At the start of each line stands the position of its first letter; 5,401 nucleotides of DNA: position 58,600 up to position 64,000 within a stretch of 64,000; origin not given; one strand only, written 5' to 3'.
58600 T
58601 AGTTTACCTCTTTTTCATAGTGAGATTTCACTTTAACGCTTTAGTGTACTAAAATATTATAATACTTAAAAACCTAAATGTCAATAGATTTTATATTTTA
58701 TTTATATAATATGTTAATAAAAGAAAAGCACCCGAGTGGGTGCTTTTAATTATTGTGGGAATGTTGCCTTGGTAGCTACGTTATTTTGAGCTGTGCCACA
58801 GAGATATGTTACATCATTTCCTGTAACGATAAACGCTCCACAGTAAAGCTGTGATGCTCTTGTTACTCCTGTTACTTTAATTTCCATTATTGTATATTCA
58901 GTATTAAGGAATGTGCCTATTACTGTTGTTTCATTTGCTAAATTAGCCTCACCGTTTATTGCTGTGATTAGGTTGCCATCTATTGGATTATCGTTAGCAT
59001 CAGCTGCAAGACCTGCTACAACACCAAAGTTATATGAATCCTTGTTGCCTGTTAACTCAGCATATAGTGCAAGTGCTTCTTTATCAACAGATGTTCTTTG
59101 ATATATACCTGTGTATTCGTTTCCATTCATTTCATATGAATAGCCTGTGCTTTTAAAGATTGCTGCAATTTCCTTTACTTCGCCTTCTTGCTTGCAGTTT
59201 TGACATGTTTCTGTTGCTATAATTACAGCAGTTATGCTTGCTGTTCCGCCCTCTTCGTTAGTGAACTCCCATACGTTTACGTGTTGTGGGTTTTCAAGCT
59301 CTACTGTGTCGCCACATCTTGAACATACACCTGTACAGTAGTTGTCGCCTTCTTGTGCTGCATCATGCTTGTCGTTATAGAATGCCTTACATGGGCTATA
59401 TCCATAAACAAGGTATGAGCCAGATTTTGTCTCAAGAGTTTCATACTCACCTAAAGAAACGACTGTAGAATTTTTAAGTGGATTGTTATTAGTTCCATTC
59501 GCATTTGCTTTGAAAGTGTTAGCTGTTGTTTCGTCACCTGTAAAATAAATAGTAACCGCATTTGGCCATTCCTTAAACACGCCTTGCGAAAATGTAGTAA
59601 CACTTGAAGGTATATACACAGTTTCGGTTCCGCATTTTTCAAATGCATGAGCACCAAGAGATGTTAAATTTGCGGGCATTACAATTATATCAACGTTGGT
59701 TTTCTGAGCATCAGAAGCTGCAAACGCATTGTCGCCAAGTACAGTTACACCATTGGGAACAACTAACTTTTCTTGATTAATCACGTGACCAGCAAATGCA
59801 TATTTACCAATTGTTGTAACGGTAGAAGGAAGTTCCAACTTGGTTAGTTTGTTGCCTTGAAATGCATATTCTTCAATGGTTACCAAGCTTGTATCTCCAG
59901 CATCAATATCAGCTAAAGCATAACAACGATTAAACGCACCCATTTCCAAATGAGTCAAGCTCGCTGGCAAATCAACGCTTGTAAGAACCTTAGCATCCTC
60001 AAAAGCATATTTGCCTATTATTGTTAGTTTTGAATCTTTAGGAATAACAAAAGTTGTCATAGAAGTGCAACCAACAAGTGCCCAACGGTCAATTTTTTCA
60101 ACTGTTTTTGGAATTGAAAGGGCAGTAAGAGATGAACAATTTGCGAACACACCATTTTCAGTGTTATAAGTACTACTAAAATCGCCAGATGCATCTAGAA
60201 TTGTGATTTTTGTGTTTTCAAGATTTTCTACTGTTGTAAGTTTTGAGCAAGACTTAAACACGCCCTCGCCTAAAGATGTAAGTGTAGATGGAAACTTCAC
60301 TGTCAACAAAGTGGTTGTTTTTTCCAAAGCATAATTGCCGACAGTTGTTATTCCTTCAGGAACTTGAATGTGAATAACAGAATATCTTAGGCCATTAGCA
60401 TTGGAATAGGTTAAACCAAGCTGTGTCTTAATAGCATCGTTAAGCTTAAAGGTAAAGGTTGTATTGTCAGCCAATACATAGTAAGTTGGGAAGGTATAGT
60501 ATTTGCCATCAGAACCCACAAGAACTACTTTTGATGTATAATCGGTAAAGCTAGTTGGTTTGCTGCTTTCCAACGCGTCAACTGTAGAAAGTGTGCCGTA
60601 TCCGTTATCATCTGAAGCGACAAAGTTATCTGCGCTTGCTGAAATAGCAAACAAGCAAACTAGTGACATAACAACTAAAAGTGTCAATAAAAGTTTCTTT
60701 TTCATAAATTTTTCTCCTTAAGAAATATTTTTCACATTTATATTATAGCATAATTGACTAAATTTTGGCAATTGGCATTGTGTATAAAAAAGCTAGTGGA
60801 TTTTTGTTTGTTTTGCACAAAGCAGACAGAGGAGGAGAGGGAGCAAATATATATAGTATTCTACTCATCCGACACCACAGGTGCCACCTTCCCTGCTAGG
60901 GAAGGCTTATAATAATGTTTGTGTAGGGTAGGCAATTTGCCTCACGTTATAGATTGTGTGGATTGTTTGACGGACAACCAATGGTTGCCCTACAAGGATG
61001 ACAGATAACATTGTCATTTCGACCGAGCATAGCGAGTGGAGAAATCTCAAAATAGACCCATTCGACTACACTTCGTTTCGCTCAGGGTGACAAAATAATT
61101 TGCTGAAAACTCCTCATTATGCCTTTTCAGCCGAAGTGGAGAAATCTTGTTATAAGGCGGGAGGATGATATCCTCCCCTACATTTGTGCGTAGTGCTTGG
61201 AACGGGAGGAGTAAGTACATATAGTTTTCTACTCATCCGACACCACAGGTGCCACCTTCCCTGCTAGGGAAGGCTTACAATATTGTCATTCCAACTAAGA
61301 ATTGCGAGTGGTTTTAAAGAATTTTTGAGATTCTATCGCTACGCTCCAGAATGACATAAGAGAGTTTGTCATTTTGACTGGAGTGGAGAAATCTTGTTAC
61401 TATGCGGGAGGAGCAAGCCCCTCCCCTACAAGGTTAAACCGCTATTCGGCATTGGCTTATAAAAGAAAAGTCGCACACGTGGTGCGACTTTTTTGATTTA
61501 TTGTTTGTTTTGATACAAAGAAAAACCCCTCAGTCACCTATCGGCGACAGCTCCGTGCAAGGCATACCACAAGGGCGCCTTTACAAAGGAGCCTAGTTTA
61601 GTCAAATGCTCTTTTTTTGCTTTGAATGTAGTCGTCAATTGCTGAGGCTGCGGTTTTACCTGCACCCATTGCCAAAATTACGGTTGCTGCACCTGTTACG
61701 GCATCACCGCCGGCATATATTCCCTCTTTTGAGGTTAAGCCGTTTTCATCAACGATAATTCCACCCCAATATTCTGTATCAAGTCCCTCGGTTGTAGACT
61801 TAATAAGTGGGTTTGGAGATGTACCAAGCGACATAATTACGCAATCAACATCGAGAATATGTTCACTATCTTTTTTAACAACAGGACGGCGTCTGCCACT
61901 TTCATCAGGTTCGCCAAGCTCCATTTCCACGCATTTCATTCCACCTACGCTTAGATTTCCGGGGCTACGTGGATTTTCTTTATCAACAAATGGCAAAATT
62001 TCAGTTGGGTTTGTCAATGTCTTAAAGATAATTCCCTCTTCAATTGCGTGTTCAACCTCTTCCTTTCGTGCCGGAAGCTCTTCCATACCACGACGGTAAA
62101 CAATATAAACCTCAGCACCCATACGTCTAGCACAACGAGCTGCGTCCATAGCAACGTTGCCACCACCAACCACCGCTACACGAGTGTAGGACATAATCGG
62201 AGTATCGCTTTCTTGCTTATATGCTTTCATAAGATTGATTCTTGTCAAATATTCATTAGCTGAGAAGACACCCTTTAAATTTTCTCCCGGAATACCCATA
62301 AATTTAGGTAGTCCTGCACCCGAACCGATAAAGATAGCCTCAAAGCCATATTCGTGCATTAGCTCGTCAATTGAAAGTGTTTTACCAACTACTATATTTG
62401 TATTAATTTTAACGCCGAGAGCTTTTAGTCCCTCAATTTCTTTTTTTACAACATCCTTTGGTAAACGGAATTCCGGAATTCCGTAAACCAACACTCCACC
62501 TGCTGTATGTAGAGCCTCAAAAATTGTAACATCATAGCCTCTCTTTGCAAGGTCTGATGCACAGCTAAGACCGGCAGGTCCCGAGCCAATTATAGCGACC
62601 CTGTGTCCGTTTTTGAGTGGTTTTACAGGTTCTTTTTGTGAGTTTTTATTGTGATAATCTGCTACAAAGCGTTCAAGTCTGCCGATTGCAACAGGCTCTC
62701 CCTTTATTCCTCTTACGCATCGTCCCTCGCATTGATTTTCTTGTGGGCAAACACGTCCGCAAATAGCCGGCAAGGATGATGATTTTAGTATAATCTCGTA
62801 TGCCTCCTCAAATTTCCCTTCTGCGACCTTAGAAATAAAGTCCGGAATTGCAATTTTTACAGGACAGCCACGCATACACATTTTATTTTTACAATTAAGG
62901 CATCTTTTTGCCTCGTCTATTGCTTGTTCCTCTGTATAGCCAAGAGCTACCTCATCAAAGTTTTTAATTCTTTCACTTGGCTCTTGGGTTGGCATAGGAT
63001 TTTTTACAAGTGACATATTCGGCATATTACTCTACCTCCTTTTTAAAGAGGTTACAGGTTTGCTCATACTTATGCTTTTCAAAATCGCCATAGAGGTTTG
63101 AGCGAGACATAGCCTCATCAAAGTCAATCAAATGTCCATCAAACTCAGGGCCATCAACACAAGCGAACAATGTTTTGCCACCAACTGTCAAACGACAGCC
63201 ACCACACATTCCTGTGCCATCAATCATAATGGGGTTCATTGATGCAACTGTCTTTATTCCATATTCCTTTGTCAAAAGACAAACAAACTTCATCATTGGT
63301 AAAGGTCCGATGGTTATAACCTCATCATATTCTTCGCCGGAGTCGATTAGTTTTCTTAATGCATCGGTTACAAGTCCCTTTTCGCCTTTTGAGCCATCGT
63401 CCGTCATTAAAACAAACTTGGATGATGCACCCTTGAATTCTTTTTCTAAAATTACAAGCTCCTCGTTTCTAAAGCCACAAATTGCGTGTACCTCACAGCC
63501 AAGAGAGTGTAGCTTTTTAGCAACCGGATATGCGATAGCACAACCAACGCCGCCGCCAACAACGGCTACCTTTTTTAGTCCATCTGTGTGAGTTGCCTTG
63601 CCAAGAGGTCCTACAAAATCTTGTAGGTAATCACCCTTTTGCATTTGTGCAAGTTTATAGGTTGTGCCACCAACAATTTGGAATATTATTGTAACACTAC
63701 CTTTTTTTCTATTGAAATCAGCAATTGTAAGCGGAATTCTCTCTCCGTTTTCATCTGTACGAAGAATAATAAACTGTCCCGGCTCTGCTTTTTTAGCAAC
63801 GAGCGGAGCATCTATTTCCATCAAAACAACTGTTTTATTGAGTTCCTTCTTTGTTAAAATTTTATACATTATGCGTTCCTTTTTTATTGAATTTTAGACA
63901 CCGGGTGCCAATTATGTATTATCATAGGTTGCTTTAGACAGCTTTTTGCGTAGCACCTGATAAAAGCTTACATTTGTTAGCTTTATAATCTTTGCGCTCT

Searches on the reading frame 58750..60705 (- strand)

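Call 95: search_protein_families(library=pfam, proteins=[window:58750-60705:-], max_evalue=0.00001)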
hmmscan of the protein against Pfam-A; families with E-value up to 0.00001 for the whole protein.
window:58750-60705:- (651 aa): 2 families
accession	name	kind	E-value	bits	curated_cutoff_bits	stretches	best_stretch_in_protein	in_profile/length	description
PF13306.12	LRR_5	-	3.6e-65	218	27.7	4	183-307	4-123/127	BspA type Leucine rich repeat region (6 copies)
PF13855.12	LRR_8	-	6.4e-07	29.5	27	0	249-294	12-58/61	Leucine rich repeat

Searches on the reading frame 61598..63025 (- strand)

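Call 95: search_protein_families(library=pfam, proteins=[window:61598-63025:-], max_evalue=0.00001)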
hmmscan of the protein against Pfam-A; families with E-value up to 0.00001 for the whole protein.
window:61598-63025:- (475 aa): 11 families
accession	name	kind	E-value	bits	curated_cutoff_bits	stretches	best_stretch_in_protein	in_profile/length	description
PF14691.11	Fer4_20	-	1e-45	154.6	25.8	1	19-128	1-111/113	Dihydroprymidine dehydrogenase domain II, 4Fe-4S cluster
PF07992.20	Pyr_redox_2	-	1.7e-36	126.6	26.1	1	142-456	2-291/291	Pyridine nucleotide-disulphide oxidoreductase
PF00070.33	Pyr_redox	-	7.6e-14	52.4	22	1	282-343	1-66/82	Pyridine nucleotide-disulphide oxidoreductase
PF13738.12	Pyr_redox_3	-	4.9e-11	42.9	30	0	266-313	150-197/305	Pyridine nucleotide-disulphide oxidoreductase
PF13450.12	NAD_binding_8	-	2.3e-09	37.8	21.9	1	145-177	1-33/68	NAD(P)-binding Rossmann-like domain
PF12831.13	FAD_oxidored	-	6.4e-08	32.7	27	0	143-182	2-41/416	FAD dependent oxidoreductase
PF01262.27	AlaDh_PNT_C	-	3e-07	30.5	23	0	276-329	24-72/214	Alanine dehydrogenase/PNT, C-terminal domain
PF01946.23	Thi4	-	1.4e-06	28.2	26.2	0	143-206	20-83/235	Thi4 family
PF01494.25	FAD_binding_3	-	1.5e-06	28.1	22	0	142-173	3-34/349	FAD binding domain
PF03486.20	HI0933_like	-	1.7e-06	28.1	50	0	142-176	2-36/244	HI0933-like protein Rossmann domain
PF01266.30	DAO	-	2e-06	28.1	27.9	1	142-175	1-34/353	FAD dependent oxidoreductase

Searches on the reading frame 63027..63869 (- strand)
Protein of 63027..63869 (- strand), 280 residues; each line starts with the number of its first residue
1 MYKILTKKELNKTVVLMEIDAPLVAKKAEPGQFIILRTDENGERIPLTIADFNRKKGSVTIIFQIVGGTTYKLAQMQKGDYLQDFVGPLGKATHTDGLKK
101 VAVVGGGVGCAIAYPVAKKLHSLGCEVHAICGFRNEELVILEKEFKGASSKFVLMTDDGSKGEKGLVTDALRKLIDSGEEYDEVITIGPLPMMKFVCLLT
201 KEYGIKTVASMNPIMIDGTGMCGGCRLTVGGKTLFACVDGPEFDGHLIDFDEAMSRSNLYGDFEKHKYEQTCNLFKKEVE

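Call 95: search_protein_families(library=pfam, proteins=[window:63027-63869:-], max_evalue=0.00001)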
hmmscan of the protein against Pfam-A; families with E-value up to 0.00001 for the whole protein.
window:63027-63869:- (280 aa): 1 family
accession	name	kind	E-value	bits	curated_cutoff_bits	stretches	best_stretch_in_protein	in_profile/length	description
PF10418.14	DHODB_Fe-S_bind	-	9.9e-13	48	23.9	1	212-248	1-40/41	Iron-sulfur cluster binding domain of dihydroorotate dehydrogenase B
